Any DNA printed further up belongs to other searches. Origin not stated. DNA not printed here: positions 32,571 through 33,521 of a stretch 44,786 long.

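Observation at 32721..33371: Small SAM-dependent methyltransferase with I-then-IV motif order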

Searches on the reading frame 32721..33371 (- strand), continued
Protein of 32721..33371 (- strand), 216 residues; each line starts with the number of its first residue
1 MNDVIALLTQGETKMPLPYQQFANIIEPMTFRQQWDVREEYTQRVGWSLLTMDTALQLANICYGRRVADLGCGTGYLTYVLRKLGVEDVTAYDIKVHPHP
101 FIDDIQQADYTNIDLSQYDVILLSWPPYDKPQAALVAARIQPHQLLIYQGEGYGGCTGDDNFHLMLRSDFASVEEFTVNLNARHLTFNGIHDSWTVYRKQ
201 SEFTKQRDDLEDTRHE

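Call 27: find_related_loci(query=A1, collection=genome_contigs, flank=6000)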
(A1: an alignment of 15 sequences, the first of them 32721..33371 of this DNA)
Query A1 (216 aa) in genome_contigs; peptide patterns used: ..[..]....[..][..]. (x = any residue, [..] = any of these).
123 stretches matched a pattern; 22 encode a relative of the query (tblastn E <= 1e-3); 22 distinct loci.
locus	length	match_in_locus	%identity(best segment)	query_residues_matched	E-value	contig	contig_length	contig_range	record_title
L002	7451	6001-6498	43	37-199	2e-34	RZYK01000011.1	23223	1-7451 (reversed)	MAG: Epsilonproteobacteria bacterium isolate INTA.AUR.011 contig-100_830, whole genome shotgun sequence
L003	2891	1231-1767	32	34-199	2e-24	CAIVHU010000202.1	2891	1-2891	MAG: uncultured beta proteobacterium isolate I3-5_bin-402 genome assembly, contig: bin-402:202/353, whole genome shotgun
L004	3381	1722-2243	32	38-200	3e-22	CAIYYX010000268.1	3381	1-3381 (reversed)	MAG: uncultured Sterolibacterium sp. isolate LJ_bin-2701 genome assembly, contig: bin-2701:268/289, whole genome shotgun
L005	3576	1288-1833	32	38-202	1e-20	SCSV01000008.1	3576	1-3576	MAG: Salinibacterium sp. isolate FW300_bin.11 FW300_bin.11-3421, whole genome shotgun sequence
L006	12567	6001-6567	29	18-207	8e-19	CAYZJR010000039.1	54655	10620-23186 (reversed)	MAG TPA_asm: uncultured Candidatus Obscuribacterales bacterium isolate SRP287051_co1_159 genome assembly, contig: NODE_1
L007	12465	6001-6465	29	43-198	6e-19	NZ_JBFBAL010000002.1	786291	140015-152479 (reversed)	Streptomyces sp. NPDC051320 NPDC051320_104_G2.ctg-0002, whole genome shotgun sequence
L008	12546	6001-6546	30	18-201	1e-17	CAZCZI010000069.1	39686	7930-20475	MAG TPA_asm: uncultured Candidatus Obscuribacterales bacterium isolate SRP173033_co1_38 genome assembly, contig: NODE_13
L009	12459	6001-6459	29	47-199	5e-17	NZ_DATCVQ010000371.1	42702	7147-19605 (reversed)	MAG: Streptomyces sp. isolate SMAG_U7389 k141_270088, whole genome shotgun sequence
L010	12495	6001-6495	29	37-202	4e-16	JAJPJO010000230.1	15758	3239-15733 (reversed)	MAG: Proteobacteria bacterium isolate Centralia_MAG_505 k107_24689670, whole genome shotgun sequence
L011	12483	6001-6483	29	38-199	2e-15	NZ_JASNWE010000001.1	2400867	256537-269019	Actinomadura xylanilytica strain KACC 20219 contig1, whole genome shotgun sequence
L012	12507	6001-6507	31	37-199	3e-14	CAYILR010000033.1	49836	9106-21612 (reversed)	MAG TPA_asm: uncultured Bacteriovoracaceae bacterium isolate ERP119705_co22_306 genome assembly, contig: NODE_421_length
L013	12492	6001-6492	29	66-213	2e-13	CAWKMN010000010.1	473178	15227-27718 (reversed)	MAG: uncultured Chloroflexia bacterium isolate MFD03899.bin.1.130 genome assembly, contig: contig_8562, whole genome sho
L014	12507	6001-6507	26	35-199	2e-13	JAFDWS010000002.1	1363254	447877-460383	MAG: Armatimonadota bacterium isolate SZAS-3 ARMAT-KAN-4__2__length-1363254, whole genome shotgun sequence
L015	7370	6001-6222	42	119-192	6e-13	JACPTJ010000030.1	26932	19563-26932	MAG: Betaproteobacteria bacterium isolate NC_groundwater_729_Ag_S-0.65um_62_13 S37_SO-6_scaffold_72263, whole genome sho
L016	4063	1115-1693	24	23-200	9e-12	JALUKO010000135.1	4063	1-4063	MAG: Helicobacteraceae bacterium isolate S144_metabat2_scaf2bin.139 S144_NODE_22490_length_4063_cov_1.351118, whole geno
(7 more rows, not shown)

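Call 31: find_related_loci(query=A1, collection=viral_contigs, flank=6000)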
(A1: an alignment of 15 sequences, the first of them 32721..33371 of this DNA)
Query A1 (216 aa) in viral_contigs; peptide patterns used: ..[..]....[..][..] (x = any residue, [..] = any of these).
200 stretches matched a pattern; 119 encode a relative of the query (tblastn E <= 1e-3); the best 80 are kept; 80 distinct loci.
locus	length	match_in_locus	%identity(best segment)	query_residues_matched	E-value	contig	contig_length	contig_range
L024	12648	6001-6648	90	1-216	4e-136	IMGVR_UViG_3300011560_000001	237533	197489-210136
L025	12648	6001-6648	90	1-216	7e-136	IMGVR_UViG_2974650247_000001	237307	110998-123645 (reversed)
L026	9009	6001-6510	38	35-201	3e-31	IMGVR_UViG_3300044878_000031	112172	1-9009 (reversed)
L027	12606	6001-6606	30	16-200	8e-23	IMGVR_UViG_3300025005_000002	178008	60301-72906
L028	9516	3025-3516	33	38-201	1e-21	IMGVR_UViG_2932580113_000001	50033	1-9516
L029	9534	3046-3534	32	38-200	2e-21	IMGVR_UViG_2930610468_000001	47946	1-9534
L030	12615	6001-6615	27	24-200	1e-20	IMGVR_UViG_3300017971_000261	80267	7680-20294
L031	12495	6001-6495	32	37-201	2e-20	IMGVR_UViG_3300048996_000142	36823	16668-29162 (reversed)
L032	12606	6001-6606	31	2-202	5e-20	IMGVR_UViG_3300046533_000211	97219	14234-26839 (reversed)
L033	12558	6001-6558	31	26-200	8e-20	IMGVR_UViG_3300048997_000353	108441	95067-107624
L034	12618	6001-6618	29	3-206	1e-19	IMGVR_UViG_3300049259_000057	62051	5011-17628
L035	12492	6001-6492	31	38-201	2e-19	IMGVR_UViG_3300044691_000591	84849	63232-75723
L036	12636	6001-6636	29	1-197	2e-19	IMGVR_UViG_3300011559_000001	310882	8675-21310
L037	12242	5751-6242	32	38-201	3e-19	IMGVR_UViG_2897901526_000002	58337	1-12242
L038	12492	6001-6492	32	38-201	5e-19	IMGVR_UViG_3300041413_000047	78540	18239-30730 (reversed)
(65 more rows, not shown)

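Call 35: fold_search(model_id=the predicted structure, library=viral)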
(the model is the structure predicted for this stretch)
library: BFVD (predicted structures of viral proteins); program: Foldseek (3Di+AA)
matches with E <= 10: 802; with E <= 0.001: 104
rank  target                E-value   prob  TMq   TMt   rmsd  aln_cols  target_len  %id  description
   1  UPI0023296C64         4.5e-22  1.00  0.74  0.75   5.9       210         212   38  (no name look-up for this kind of identifier)
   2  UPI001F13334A         5.9e-19  1.00  0.74  0.54   4.8       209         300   30  (no name look-up for this kind of identifier)
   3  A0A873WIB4            1.1e-13  1.00  0.65  0.61   4.1       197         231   27  S-adenosyl-L-methionine-dependent methyltransferase [Klebsiella phage Miami]
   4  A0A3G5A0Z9            3.9e-11  1.00  0.66  0.70   5.0       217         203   19  Methyltransferase [Harvfovirus sp.]
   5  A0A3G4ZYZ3            4.1e-11  1.00  0.67  0.60   5.1       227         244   17  Uncharacterized protein [Gaeavirus sp.]
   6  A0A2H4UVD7            5.7e-10  1.00  0.61  0.67   4.2       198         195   21  Methyltransferase [Bodo saltans virus]
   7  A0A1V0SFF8            4.2e-09  1.00  0.62  0.46   7.5       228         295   18  Methyltransferase [Hokovirus HKV1]
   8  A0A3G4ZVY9            3.3e-08  1.00  0.63  0.41   7.2       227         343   15  Uncharacterized protein [Edafosvirus sp.]
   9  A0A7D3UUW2            4.4e-08  1.00  0.58  0.52   4.7       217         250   17  Methyltransferase [Fadolivirus FV1/VV64]
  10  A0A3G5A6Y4            5.0e-08  1.00  0.57  0.40  12.8       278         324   14  Methyltransferase [Hyperionvirus sp.]
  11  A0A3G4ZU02            5.4e-08  1.00  0.53  0.39  12.2       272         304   11  Methyltransferase [Edafosvirus sp.]
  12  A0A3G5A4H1            6.9e-08  1.00  0.57  0.50   6.9       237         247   16  Uncharacterized protein [Harvfovirus sp.]
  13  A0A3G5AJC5            8.8e-08  1.00  0.57  0.36   7.6       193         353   16  Methyltransferase domain-containing protein [Satyrvirus sp.]
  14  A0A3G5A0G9            1.0e-07  1.00  0.67  0.59   5.1       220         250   12  Uncharacterized protein [Gaeavirus sp.]
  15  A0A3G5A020            1.1e-07  1.00  0.59  0.47   4.2       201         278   16  Uncharacterized protein [Harvfovirus sp.]
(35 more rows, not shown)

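Call 36: search_dna_similar(query=window:32721-33371:-, collection=phages, mode=protein, max_evalue=0.001, max_rows=60)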
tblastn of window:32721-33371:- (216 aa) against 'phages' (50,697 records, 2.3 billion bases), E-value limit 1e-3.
Records with a match: 33; places in all: 33; records where one place covers at least 80% of the query: 25.
Best place of each record, by identity: 80-90% 2; <60% 31.
By first word of the organism name: Aeromonas 7; Klebsiella 7; Natrialba 4; Escherichia 2; Serratia 2; Halogranum 2; Halobacterium 2; Salmonella 1; Xanthomonas 1; Stenotrophomonas 1; and 4 more.
By host as written in the record: Klebsiella pneumoniae 6; Escherichia coli 2; Aeromonas hydrophila ZPAH75 2; Aeromonas sp. 2; Halogranum sp. SS5-1 2; Natrialba magadii ATCC 43099 2; - 2; Halobacterium salinarum R1 2; and 13 more.
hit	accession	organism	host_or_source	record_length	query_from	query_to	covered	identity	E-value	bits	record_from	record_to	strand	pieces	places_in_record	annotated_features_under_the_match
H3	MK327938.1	Escherichia phage vB_EcoM_Goslar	Escherichia coli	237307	1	216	100%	89.8%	1e-132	416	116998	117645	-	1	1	hypothetical protein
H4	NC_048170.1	Escherichia phage vB_EcoM_Goslar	Escherichia coli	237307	1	216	100%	89.8%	1e-132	416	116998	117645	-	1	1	class I SAM-dependent methyltransferase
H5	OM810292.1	Aeromonas phage ZPAH34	Aeromonas hydrophila ZPAH75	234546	5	207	94%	35.7%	1e-36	140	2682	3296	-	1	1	class I SAM-dependent methyltransferase | hypothetical protein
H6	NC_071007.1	Aeromonas phage ZPAH34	Aeromonas hydrophila ZPAH75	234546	5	207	94%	35.7%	1e-36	140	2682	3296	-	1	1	class I SAM-dependent methyltransferase | hypothetical protein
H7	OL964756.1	Aeromonas phage pAEv1810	Aeromonas sp.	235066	29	201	80%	41.1%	9e-37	141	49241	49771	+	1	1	class I SAM-dependent methyltransferase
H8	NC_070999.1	Aeromonas phage pAEv1810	Aeromonas sp.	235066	29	201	80%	41.1%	9e-37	141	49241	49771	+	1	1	class I SAM-dependent methyltransferase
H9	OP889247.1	Aeromonas phage AVP1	Aeromonas veronii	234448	29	201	80%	39.4%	3e-33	131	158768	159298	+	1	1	putative class I SAM-dependent methyltransferase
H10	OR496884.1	Aeromonas phage AerS_266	Aeromonas salmonicida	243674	3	199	91%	33.8%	1e-32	129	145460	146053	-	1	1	S-adenosyl-L-methionine-dependent methyltransferase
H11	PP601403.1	Aeromonas phage ACP1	Aeromonas caviae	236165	29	201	80%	38.3%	1e-31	127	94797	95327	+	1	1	putative class I SAM-dependent methyltransferase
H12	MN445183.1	Salmonella phage vB_SalM_SA002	Salmonella enterica subsp. enterica ...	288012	17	214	92%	32.7%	2e-24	105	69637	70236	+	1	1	hypothetical protein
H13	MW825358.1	Xanthomonas phage vB_XciM_LucasX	Xanthomonas citri 306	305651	21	200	83%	31.9%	9e-22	98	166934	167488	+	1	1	hypothetical protein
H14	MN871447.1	Serratia phage KpLz_1_41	Klebsiella pneumoniae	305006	38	199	75%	33.3%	5e-18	87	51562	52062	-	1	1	record has no annotation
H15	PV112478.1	Klebsiella phage LPKP23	Klebsiella pneumoniae LKP303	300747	38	199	75%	33.3%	1e-17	87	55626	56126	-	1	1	hypothetical protein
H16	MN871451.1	Serratia phage KpYy_2_45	Klebsiella pneumoniae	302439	38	199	75%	33.3%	1e-17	86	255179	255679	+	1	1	record has no annotation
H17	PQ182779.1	Klebsiella phage vB_kp_MJ359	Klebsiella pneumoniae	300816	38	199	75%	32.7%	4e-18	88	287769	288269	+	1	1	tRNA methyltransferase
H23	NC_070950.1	Klebsiella phage Miami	Klebsiella pneumoniae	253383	13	200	87%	26.8%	9e-13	72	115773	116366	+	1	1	S-adenosyl-L-methionine-dependent methyltransferase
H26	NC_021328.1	Halogranum tailed virus 1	Halogranum sp. SS5-1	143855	20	200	84%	26.5%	2e-10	65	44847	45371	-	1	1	67: AdoMet-MTase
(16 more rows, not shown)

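Call 38: search_solved_structures(query=A2, max_evalue=0.01, show_alignments=5)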
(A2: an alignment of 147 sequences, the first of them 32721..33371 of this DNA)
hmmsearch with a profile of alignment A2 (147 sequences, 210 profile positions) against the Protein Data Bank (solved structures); distinct sequences matched with E-value up to 0.01: 46.
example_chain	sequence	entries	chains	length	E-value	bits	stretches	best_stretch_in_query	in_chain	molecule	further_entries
8z62_A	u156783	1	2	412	2.6e-06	30.4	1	53-142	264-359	23S rRNA (uracil(747)-C(5))-methyltransferase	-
7wzg_A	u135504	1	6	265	4.5e-05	26.3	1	61-127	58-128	Cypemycin N-terminal methyltransferase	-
3ccf_A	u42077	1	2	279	0.00012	24.9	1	38-146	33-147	Cyclopropane-fatty-acyl-phospholipid synthase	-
7zgt_A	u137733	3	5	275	0.00016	24.5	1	64-97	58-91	Methyltransferase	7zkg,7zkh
5wp5_A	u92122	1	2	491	0.00019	24.3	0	61-114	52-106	Phosphomethylethanolamine N-methyltransferase 2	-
4kdr_A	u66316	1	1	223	0.00025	23.9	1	61-115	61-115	3-demethylubiquinone-9 3-methyltransferase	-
5dpm_A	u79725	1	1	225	0.00025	23.9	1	61-115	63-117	Ubiquinone biosynthesis O-methyltransferase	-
1f3l_A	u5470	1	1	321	0.00028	23.7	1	59-131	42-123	PROTEIN ARGININE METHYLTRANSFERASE PRMT3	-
4kdc_A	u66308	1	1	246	0.00031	23.6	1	61-115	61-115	3-demethylubiquinone-9 3-methyltransferase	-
8rdl_A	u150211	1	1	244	0.00043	23.1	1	61-116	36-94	ToxA protein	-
8x4l_A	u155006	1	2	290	0.00052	22.9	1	58-151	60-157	Probable ribosomal RNA small subunit methyltransferase A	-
4l1m_A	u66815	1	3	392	0.00057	22.7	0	50-74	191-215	E3 ubiquitin-protein ligase HERC2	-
2avn_A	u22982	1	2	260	0.00067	22.5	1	46-124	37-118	ubiquinone/menaquinone biosynthesis methyltransferase-related protein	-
3sm3_A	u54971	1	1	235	0.0007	22.4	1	59-98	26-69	SAM-dependent methyltransferases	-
5wp4_A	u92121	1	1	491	0.00072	22.4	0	61-109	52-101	Phosphoethanolamine N-methyltransferase 1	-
2jjq_A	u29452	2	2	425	0.0028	20.5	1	52-125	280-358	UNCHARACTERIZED RNA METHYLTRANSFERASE PYRAB10780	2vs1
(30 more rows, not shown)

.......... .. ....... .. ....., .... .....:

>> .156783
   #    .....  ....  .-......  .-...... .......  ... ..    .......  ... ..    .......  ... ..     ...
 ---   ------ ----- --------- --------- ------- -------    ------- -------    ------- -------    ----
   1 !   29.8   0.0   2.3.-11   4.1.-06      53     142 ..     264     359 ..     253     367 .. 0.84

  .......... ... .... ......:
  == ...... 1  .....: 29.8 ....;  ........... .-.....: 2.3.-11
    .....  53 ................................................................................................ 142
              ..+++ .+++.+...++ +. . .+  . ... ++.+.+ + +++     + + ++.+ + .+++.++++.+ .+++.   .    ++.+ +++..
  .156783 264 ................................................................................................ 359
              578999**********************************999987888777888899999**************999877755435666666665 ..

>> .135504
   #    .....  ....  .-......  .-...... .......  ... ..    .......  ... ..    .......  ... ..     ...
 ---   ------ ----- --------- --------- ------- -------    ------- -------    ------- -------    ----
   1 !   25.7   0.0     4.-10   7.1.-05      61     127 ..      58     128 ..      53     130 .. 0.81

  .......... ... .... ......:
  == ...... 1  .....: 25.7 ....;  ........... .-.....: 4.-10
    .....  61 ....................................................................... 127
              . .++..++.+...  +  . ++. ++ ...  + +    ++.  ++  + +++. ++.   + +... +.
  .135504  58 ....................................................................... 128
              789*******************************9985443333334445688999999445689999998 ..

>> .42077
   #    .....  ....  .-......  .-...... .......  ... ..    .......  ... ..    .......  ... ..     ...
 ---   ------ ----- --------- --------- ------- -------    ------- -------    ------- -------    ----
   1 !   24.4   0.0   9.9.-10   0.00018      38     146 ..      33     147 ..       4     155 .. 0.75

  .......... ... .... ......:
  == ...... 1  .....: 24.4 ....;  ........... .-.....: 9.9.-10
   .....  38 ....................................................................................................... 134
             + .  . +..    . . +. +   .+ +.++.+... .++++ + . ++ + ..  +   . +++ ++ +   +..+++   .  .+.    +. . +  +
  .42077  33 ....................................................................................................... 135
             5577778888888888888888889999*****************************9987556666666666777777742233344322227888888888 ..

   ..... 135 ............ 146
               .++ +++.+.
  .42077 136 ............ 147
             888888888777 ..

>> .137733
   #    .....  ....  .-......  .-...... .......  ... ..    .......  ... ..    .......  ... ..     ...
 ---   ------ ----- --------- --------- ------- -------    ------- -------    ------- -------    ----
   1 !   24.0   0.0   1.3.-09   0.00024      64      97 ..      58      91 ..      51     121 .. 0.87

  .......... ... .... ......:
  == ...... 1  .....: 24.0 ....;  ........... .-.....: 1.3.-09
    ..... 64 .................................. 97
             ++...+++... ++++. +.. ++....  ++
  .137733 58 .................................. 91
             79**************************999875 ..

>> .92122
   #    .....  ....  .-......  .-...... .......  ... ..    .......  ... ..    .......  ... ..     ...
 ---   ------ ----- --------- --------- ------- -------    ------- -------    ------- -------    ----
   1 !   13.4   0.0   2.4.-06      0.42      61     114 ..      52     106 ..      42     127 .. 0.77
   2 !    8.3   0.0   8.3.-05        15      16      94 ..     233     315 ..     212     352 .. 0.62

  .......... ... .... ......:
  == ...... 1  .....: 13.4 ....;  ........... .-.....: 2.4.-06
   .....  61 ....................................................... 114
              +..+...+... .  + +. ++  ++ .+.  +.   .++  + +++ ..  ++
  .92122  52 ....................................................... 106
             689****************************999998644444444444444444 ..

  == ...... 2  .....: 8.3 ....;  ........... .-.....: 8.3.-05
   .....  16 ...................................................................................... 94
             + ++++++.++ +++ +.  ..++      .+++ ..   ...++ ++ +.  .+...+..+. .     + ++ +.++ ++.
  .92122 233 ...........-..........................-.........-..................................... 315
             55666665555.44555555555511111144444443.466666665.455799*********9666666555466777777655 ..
